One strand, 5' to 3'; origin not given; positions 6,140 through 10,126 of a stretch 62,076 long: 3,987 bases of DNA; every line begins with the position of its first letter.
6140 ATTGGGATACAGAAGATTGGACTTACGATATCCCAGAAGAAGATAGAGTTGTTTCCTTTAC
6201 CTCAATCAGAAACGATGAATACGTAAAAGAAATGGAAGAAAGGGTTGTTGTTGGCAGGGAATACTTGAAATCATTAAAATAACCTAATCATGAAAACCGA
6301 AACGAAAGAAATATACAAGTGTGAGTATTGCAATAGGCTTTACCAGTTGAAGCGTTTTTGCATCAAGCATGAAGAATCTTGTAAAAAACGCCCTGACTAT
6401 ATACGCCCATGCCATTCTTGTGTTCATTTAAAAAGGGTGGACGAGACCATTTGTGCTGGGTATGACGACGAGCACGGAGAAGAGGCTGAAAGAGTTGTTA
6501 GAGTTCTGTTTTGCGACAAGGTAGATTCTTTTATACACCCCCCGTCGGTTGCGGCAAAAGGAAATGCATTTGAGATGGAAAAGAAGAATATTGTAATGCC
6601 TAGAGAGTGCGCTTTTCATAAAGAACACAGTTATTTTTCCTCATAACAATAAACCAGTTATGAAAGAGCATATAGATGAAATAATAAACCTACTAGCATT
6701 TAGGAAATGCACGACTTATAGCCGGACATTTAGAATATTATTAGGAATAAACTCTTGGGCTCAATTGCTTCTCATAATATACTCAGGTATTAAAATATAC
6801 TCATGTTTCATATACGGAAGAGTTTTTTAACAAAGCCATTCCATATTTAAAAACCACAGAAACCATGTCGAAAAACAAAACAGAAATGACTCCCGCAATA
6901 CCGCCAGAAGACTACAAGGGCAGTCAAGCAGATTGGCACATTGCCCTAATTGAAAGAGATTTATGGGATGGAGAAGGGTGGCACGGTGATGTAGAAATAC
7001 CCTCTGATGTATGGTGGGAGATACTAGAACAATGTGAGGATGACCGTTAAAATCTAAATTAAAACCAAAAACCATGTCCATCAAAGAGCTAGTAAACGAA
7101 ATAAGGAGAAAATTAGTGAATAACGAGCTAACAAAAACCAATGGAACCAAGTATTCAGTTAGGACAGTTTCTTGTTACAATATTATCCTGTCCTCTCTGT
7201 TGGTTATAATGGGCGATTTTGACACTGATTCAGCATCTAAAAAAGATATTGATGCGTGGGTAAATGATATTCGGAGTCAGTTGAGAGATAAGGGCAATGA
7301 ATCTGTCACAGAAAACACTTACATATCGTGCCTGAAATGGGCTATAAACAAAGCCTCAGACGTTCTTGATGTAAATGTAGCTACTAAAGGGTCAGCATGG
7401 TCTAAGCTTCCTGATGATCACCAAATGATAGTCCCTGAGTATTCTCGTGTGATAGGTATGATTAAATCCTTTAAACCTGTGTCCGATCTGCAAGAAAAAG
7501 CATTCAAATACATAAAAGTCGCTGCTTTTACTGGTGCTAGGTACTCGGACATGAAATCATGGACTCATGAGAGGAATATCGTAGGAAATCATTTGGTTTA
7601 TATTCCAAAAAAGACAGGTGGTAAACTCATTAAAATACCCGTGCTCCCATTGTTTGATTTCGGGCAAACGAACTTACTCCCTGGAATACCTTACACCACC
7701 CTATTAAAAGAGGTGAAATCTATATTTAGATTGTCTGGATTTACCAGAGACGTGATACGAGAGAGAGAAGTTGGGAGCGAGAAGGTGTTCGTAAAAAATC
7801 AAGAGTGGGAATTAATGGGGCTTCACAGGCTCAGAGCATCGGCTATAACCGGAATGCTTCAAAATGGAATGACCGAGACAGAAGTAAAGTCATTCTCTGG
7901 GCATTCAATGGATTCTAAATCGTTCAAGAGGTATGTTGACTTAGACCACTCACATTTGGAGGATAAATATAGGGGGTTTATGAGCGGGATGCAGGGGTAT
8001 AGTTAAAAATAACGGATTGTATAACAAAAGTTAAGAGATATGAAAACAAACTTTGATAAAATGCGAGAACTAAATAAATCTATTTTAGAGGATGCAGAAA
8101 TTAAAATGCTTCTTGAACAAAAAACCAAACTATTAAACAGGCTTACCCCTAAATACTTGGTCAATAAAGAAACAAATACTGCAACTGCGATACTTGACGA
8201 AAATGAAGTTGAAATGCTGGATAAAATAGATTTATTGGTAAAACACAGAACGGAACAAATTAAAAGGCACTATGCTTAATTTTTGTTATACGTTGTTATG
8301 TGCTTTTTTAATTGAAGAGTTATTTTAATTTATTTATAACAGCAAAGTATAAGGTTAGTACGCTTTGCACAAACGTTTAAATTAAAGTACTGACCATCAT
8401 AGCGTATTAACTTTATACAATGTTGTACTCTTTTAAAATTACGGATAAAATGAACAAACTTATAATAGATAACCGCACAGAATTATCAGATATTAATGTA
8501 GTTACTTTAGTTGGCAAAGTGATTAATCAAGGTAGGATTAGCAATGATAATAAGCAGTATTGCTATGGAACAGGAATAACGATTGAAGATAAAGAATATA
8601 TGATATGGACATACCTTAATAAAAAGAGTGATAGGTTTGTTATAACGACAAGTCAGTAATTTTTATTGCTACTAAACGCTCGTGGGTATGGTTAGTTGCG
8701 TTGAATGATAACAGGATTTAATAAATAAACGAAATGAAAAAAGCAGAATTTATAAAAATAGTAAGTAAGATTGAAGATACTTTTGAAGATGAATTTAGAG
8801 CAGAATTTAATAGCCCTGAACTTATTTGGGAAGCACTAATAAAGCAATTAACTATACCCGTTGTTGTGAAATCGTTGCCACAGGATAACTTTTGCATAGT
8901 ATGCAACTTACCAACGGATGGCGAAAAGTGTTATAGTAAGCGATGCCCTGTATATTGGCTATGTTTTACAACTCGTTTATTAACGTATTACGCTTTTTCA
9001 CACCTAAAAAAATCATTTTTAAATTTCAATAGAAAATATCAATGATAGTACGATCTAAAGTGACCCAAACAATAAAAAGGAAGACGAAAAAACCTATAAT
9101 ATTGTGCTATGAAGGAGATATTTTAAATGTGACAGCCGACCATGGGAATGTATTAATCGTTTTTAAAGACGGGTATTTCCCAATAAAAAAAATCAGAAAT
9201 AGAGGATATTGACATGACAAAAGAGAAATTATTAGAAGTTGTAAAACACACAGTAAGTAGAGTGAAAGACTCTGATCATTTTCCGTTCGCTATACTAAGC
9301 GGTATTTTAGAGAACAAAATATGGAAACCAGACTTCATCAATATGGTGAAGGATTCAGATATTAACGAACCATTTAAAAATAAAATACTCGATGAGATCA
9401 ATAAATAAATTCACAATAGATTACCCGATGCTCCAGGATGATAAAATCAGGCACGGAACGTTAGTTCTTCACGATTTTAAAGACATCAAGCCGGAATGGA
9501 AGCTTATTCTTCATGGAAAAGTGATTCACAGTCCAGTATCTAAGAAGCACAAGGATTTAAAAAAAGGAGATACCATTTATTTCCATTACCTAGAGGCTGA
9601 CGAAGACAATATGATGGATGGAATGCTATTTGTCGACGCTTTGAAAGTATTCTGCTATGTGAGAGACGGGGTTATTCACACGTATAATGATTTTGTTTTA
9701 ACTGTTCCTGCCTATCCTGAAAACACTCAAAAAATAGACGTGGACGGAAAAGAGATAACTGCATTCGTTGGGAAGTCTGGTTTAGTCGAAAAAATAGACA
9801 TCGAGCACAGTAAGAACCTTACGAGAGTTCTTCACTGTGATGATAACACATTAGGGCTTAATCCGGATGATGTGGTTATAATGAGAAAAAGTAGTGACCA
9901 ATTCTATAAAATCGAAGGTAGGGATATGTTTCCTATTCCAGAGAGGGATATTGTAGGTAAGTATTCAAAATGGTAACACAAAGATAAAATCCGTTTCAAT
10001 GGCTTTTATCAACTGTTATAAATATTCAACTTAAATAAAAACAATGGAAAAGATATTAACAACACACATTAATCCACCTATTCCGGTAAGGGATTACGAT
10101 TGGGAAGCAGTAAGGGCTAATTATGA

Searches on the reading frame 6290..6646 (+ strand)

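Call 27: search_protein_families(library=pfam, proteins=[window:6290-6646:+], max_evalue=0.01)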
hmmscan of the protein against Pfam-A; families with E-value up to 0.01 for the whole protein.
window:6290-6646:+ (118 aa): 1 family
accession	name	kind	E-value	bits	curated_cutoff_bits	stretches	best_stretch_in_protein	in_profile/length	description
PF23447.1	DUF7128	-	0.0011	19.2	25.7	1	6-38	10-43/44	Domain of unknown function (DUF7128)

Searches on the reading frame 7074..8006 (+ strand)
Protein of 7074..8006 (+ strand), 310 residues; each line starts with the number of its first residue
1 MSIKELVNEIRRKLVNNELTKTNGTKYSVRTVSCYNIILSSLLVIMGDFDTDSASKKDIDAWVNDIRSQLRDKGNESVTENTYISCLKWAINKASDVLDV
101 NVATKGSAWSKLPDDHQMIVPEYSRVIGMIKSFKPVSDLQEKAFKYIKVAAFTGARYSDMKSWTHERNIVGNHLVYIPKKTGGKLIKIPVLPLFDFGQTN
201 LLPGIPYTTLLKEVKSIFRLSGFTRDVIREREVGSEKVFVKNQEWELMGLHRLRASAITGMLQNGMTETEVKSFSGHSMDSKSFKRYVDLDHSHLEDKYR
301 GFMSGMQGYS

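Call 27: search_protein_families(library=pfam, proteins=[window:7074-8006:+], max_evalue=0.01)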
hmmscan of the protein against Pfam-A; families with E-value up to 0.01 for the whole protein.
window:7074-8006:+ (310 aa): 1 family
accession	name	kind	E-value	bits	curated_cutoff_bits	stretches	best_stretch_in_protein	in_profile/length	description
PF00589.27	Phage_integrase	-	0.00017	21.9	27.1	1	246-292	124-170/172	Phage integrase family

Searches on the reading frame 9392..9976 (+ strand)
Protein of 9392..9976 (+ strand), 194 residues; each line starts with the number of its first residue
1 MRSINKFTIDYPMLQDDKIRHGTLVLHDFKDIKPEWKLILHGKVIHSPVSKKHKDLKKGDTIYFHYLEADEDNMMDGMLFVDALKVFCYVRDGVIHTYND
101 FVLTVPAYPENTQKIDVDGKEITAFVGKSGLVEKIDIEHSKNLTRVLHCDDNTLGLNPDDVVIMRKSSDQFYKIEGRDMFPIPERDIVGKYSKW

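Call 27: search_protein_families(library=pfam, proteins=[window:9392-9976:+], max_evalue=0.01)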
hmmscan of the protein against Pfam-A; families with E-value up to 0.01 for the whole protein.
window:9392-9976:+ (194 aa): 1 family
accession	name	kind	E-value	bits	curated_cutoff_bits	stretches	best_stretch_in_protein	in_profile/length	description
PF00166.26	Cpn10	-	0.0012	19.2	21.1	0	151-191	53-93/93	Chaperonin 10 Kd subunit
